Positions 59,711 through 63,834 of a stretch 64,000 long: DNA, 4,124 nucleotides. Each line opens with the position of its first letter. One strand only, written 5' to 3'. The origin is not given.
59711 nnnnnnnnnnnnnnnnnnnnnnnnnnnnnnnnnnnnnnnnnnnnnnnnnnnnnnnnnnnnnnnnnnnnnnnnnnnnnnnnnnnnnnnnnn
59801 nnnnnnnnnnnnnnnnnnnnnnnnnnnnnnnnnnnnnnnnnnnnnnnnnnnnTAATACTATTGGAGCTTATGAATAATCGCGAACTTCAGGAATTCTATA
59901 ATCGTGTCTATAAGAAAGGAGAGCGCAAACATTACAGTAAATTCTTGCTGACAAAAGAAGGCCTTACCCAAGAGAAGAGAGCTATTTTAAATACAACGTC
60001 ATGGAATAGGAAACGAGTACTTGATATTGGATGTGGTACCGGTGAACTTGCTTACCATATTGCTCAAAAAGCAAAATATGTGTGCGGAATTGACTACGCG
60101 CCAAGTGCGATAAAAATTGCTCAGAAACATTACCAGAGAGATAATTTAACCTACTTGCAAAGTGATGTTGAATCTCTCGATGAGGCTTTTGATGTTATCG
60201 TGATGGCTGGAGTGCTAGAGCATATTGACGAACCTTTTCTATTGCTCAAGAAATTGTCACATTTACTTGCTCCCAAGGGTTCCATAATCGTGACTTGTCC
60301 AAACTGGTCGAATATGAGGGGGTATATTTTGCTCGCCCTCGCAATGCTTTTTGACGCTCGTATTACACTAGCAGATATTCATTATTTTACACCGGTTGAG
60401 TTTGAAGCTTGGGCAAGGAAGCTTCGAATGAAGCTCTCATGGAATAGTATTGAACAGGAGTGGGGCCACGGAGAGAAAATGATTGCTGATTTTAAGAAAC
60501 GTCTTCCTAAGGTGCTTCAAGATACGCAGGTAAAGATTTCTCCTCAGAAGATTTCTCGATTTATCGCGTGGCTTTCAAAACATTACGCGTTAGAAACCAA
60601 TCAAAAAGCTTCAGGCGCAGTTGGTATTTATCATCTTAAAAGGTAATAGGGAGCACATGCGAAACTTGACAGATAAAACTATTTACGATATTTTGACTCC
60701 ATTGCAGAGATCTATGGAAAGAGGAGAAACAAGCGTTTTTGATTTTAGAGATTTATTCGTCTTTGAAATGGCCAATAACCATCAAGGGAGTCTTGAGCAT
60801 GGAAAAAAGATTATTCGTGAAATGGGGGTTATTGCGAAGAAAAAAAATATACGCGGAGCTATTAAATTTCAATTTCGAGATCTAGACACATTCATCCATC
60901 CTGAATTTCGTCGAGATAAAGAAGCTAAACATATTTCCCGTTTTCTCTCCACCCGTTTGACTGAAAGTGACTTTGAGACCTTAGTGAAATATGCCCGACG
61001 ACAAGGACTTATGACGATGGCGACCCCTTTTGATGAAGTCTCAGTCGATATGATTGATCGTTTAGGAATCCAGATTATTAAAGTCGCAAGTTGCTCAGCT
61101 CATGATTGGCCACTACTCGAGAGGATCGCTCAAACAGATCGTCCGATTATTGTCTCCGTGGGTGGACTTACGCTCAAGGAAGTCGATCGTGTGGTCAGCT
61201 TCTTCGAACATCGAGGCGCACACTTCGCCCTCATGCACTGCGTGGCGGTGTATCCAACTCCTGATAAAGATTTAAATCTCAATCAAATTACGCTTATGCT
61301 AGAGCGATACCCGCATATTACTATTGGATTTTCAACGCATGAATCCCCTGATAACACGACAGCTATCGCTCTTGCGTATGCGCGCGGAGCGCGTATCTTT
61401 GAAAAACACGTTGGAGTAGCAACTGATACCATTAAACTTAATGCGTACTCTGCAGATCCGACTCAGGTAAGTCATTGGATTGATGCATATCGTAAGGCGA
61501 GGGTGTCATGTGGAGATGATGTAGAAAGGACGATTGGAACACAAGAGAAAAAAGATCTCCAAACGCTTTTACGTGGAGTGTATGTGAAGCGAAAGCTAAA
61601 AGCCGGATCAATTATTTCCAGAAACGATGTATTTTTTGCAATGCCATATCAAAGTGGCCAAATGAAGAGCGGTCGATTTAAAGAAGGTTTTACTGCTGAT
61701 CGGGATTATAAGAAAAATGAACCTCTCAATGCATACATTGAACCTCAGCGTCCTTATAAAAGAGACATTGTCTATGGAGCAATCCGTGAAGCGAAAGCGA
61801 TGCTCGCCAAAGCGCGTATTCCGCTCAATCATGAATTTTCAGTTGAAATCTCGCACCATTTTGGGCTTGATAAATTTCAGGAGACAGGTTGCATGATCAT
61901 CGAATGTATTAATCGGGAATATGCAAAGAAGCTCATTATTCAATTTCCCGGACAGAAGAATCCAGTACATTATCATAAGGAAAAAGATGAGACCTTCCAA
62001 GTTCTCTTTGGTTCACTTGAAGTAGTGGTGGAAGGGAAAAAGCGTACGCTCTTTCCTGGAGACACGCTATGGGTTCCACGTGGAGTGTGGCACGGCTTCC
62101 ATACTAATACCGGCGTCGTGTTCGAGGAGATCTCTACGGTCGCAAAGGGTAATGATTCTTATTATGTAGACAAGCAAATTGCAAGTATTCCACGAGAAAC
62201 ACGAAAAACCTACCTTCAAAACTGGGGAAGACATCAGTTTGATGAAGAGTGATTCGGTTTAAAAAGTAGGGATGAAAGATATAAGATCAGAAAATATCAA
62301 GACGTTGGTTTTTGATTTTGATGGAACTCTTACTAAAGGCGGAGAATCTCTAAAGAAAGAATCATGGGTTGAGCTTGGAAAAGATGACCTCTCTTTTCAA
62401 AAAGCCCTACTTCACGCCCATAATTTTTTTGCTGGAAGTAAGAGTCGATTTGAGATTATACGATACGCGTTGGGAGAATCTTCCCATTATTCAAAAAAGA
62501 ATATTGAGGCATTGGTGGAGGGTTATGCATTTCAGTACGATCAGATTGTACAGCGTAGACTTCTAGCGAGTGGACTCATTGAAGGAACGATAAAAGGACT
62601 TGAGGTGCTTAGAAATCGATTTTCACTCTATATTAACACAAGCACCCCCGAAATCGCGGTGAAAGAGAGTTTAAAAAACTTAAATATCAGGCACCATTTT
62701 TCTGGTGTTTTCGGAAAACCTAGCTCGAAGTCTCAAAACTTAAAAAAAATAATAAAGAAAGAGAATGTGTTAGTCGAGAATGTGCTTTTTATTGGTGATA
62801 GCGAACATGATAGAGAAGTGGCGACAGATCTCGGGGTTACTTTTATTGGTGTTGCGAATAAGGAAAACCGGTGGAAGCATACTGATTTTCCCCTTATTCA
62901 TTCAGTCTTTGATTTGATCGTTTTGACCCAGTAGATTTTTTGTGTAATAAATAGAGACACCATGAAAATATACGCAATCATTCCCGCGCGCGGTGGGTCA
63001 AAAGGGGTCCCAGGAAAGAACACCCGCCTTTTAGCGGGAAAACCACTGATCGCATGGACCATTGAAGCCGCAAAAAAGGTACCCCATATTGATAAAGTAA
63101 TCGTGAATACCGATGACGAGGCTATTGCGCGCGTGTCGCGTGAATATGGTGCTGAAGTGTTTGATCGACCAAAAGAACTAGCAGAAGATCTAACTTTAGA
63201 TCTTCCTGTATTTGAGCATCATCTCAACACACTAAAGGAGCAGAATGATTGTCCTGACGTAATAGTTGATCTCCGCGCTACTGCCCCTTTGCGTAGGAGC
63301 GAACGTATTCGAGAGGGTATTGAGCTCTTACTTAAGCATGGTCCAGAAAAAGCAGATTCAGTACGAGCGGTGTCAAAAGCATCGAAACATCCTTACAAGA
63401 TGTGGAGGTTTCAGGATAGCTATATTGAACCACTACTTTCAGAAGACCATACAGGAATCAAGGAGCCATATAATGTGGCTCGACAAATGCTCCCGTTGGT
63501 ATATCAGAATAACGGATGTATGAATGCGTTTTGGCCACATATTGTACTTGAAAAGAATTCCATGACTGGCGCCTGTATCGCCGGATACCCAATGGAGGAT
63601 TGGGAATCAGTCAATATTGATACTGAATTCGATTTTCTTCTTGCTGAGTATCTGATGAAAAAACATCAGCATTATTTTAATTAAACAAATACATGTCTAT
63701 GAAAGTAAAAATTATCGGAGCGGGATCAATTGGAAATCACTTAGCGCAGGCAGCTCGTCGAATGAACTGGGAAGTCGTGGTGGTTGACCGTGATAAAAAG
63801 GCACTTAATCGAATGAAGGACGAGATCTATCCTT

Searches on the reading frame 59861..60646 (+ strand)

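Call 9: search_protein_families(library=pfam, proteins=[window:59861-60646:+], max_evalue=0.001)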
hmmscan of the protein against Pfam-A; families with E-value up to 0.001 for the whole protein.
window:59861-60646:+ (261 aa): 16 families
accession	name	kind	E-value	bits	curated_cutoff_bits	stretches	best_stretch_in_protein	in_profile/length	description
PF13489.12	Methyltransf_23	-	1.2e-19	71.1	27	1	49-186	22-155/164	Methyltransferase domain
PF08241.18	Methyltransf_11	-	1.3e-19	71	21.2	1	54-144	1-95/95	Methyltransferase domain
PF13847.12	Methyltransf_31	-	3e-19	69.6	27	1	51-148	5-113/145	Methyltransferase domain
PF08242.18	Methyltransf_12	-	1.3e-18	67.9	30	1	54-141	1-97/98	Methyltransferase domain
PF13649.12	Methyltransf_25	-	1.3e-18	67.9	27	1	53-140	1-97/97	Methyltransferase domain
PF05219.18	DREV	-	2.2e-09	37.3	26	1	9-145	52-187/265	DREV methyltransferase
PF06325.19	PrmA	-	3.3e-08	33.8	22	1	43-144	155-258/296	Ribosomal protein L11 methyltransferase (PrmA)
PF08003.17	Methyltransf_9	-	1.3e-07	31.3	23.8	1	49-144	115-217/315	Protein of unknown function (DUF1698)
PF07021.18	MetW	-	2.7e-07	30.9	21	1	50-192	14-162/193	Methionine biosynthesis protein MetW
PF05175.20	MTS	-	2.7e-07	30.8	23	1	49-115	31-104/170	Methyltransferase small domain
PF05401.17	NodS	-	2.9e-07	31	24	1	51-147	45-147/201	Nodulation protein S (NodS)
PF02353.26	CMAS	-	3.3e-06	27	27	1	51-143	64-163/273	Mycolic acid cyclopropane synthetase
PF01209.24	Ubie_methyltran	-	2.9e-05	24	20.1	1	49-144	47-151/233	ubiE/COQ5 methyltransferase family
PF24675.1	NpmA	-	7.9e-05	22.5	60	1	32-111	6-94/214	16S rRNA (adenine(1408)-N(1))-methyltransferase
PF03848.20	TehB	-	0.00044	20.2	20.4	1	50-122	31-108/193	Tellurite resistance protein TehB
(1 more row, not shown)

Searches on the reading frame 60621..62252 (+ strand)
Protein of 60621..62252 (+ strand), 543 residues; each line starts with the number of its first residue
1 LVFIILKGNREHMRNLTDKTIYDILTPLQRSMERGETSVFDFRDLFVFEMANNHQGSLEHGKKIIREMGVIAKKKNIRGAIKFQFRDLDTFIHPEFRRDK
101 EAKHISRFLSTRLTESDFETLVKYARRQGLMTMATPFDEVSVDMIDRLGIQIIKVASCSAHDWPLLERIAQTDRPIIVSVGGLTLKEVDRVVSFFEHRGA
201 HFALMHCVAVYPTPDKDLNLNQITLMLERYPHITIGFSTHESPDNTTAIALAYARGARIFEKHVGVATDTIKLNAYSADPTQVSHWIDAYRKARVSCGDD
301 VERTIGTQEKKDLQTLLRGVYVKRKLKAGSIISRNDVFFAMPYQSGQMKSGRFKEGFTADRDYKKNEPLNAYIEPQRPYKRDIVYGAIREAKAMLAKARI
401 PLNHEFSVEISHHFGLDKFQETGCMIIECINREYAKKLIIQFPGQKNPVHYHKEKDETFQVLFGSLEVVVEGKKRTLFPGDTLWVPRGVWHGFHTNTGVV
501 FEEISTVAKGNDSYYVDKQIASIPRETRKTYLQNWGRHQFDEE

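Call 9: search_protein_families(library=pfam, proteins=[window:60621-62252:+], max_evalue=0.001)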
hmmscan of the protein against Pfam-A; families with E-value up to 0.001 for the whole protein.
window:60621-62252:+ (543 aa): 5 families
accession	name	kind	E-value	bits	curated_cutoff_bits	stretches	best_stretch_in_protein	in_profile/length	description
PF03102.20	NeuB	-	2.6e-45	155.2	22.1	1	80-300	12-239/241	NeuB family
PF07883.17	Cupin_2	-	1.1e-12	47.9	27.2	1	443-498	7-60/70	Cupin domain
PF07385.18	Lyx_isomer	-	2.6e-06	27.3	20.8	0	414-457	57-110/222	D-lyxose isomerase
PF05899.18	Cupin_3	-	0.0002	21.4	23.5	1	453-490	23-61/74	EutQ-like cupin domain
PF00190.28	Cupin_1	-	0.00056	19.9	22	0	446-516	45-125/151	Cupin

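Call 15: search_protein_families(library=ncbifam, proteins=[window:60621-62252:+], max_evalue=0.01)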
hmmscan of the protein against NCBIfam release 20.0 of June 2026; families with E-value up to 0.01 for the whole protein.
window:60621-62252:+ (543 aa): 3 families
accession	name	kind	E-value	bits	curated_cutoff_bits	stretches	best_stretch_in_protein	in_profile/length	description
TIGR03569.1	NeuB_NnaB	equivalog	3.5e-44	151.2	399.65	1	47-367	4-327/329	N-acetylneuraminate synthase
TIGR03586.1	PseI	equivalog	1.9e-39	135.8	340.25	1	46-342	4-300/327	pseudaminic acid synthase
NF051472.1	LyManIsomGneg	equivalog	0.0015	18.2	350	0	430-458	83-111/227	D-lyxose/D-mannose isomerase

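Call 80: search_solved_structures(query=window:60621-62252:+, max_evalue=0.01, show_alignments=0)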
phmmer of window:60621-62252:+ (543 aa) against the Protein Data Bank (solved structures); distinct sequences matched with E-value up to 0.01: 21.
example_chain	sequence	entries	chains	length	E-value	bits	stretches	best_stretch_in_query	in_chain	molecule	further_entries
3g8r_A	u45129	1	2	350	1.2e-86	294.7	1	43-355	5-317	Probable spore coat polysaccharide biosynthesis protein E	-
6ncs_A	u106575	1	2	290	2e-25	92.7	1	47-299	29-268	N-acetylneuraminic acid (Sialic acid) synthetase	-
1vli_A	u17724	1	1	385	3.7e-24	88.5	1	47-358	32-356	Spore coat polysaccharide biosynthesis protein spsE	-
1xuu_A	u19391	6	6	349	1.1e-22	83.7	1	40-342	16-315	polysialic acid capsule biosynthesis protein SiaC | N-acetylneuraminate synthase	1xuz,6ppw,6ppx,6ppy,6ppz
8h2c_A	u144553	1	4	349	1.5e-22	83.2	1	43-343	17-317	Pseudaminic acid synthase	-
4ipj_A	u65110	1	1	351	1.6e-22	83.1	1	40-342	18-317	Polysialic acid capsule biosynthesis protein SiaC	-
4ipi_A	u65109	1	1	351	2e-22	82.9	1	40-342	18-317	Polysialic acid capsule biosynthesis protein SiaC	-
2wqp_A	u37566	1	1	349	2.6e-21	79.1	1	40-342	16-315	POLYSIALIC ACID CAPSULE BIOSYNTHESIS PROTEIN SIAC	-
1y3t_A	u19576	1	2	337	3.2e-09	39.2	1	443-511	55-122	Hypothetical protein yxaG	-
2h0v_A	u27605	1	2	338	3.3e-09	39.2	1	443-511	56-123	Quercetin 2,3-dioxygenase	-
8hfb_A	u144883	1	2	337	2e-08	36.7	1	443-511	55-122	Quercetin 2,3-dioxygenase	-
2y0o_A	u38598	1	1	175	4.6e-05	25.5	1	392-477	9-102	PROBABLE D-LYXOSE KETOL-ISOMERASE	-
3ht1_A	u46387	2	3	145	0.00017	23.7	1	443-499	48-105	RemF protein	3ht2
5fq0_A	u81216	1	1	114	0.00051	22.1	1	444-493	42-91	KDGF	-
5fq0_B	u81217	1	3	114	0.00051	22.1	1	444-493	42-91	KDGF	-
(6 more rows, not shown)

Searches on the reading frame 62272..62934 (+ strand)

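Call 9: search_protein_families(library=pfam, proteins=[window:62272-62934:+], max_evalue=0.001)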
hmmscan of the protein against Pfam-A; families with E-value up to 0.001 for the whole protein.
window:62272-62934:+ (220 aa): 5 families
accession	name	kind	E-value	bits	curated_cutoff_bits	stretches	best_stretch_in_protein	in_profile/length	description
PF00702.32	Hydrolase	-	4.4e-14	53.8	26.4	1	9-184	1-187/191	haloacid dehalogenase-like hydrolase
PF13419.12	HAD_2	-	7.8e-13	49.4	23.8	1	13-194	2-178/178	Haloacid dehalogenase-like hydrolase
PF12710.13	HAD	-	1.1e-07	32.9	27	1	12-184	1-188/189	haloacid dehalogenase-like hydrolase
PF12689.13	Acid_PPase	-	9.5e-05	22.8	27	1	133-195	79-151/169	Acid Phosphatase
PF08282.18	Hydrolase_3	-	0.00019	21.7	20.9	0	139-183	174-218/255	haloacid dehalogenase-like hydrolase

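Call 15: search_protein_families(library=ncbifam, proteins=[window:62272-62934:+], max_evalue=0.01)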
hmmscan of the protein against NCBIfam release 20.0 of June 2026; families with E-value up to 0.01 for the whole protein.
window:62272-62934:+ (220 aa): 22 families
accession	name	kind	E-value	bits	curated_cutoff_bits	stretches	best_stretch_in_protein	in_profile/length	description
NF009695.0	PRK13222.1-2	equivalog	1.9e-11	43.9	225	1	7-195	4-194/226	phosphoglycolate phosphatase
TIGR01484.1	HAD-SF-IIB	subfamily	3.2e-07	30.6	41.8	1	98-189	131-217/221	HAD-IIB family hydrolase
TIGR01662.1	HAD-SF-IIIA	subfamily_domain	1.1e-06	28.7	44.6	0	130-195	67-139/141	HAD-IIIA family hydrolase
TIGR02253.1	CTE7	subfamily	1.3e-06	28.3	169.75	1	9-199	2-199/221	TIGR02253 family HAD-type hydrolase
NF009697.0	PRK13222.1-4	equivalog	1.5e-06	27.7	327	1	7-195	5-194/232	phosphoglycolate phosphatase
NF002245.0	PRK01158.1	equivalog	4.3e-06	26.2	198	1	150-202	155-206/233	phosphoglycolate phosphatase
NF009694.0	PRK13222.1-1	equivalog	2.1e-05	23.9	415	1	106-199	119-215/252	phosphoglycolate phosphatase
TIGR01549.1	HAD-SF-IA-v1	subfamily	6.4e-05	23.4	23.3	1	116-188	76-149/149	HAD-IA family hydrolase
TIGR01670.1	KdsC-phosphatas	subfamily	9.7e-05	22.4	106.95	1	128-192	56-116/154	3-deoxy-D-manno-octulosonate 8-phosphate phosphatase, YrbI family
NF045966.1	YcsE_rel_Pase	equivalog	0.00031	20.3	220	0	132-188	168-227/265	YcsE-related riboflavin metabolism phosphatase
NF009804.0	PRK13288.1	equivalog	0.00046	19.7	218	1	8-194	2-181/215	pyrophosphatase PpaX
NF007019.0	PRK09484.1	equivalog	0.00047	19.8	208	0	127-190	79-138/187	3-deoxy-manno-octulosonate-8-phosphatase KdsC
NF009699.0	PRK13225.1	equivalog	0.00068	19.2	368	0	98-195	139-239/273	phosphoglycolate phosphatase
NF011564.0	PRK14988.1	equivalog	0.00069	19.4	189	1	3-207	4-206/225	GMP/IMP nucleotidase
TIGR00099.1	Cof-subfamily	subfamily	0.0011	18.6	137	0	127-183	163-219/256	Cof-type HAD-IIB family hydrolase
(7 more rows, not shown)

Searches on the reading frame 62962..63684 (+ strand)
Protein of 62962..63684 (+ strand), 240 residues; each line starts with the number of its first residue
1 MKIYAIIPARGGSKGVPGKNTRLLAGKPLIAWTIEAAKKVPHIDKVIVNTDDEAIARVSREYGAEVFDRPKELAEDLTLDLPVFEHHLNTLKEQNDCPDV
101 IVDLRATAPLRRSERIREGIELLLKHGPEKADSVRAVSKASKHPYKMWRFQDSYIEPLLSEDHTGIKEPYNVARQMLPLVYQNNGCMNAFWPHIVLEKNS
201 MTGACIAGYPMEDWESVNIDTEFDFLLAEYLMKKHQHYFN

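Call 9: search_protein_families(library=pfam, proteins=[window:62962-63684:+], max_evalue=0.001)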
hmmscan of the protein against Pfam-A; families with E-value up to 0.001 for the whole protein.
window:62962-63684:+ (240 aa): 3 families
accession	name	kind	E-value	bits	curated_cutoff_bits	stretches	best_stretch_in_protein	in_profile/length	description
PF02348.25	CTP_transf_3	-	6e-26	92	22.6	1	5-134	2-125/217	Cytidylyltransferase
PF12804.13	NTP_transf_3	-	9.8e-05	23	27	0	20-70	17-66/160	MobA-like NTP transferase domain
PF01128.25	IspD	-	0.00071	19.8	27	0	4-54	2-55/221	2-C-methyl-D-erythritol 4-phosphate cytidylyltransferase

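Call 15: search_protein_families(library=ncbifam, proteins=[window:62962-63684:+], max_evalue=0.01)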
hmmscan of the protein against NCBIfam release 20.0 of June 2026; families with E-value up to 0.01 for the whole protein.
window:62962-63684:+ (240 aa): 7 families
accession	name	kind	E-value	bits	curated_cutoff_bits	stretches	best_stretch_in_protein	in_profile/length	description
TIGR03584.1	PseF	equivalog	1.9e-36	125.8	205.7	1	5-233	2-221/222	pseudaminic acid cytidylyltransferase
NF003952.0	PRK05450.1-5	subfamily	1.2e-14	54.1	193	1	1-126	1-119/250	3-deoxy-manno-octulosonate cytidylyltransferase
NF003950.0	PRK05450.1-3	subfamily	3.4e-14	52.8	234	1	1-126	1-120/248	3-deoxy-manno-octulosonate cytidylyltransferase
NF009905.0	PRK13368.1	subfamily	3.7e-12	46.1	255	1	1-66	1-66/243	3-deoxy-manno-octulosonate cytidylyltransferase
TIGR00466.1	kdsB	equivalog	1.2e-08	34.7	155.2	1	2-67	2-66/241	3-deoxy-manno-octulosonate cytidylyltransferase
NF003948.0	PRK05450.1-1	equivalog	7.2e-07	28.7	281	1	2-68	5-70/248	3-deoxy-manno-octulosonate cytidylyltransferase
TIGR00453.1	ispD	equivalog_domain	1.4e-05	24.7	181.3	1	5-63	2-63/219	2-C-methyl-D-erythritol 4-phosphate cytidylyltransferase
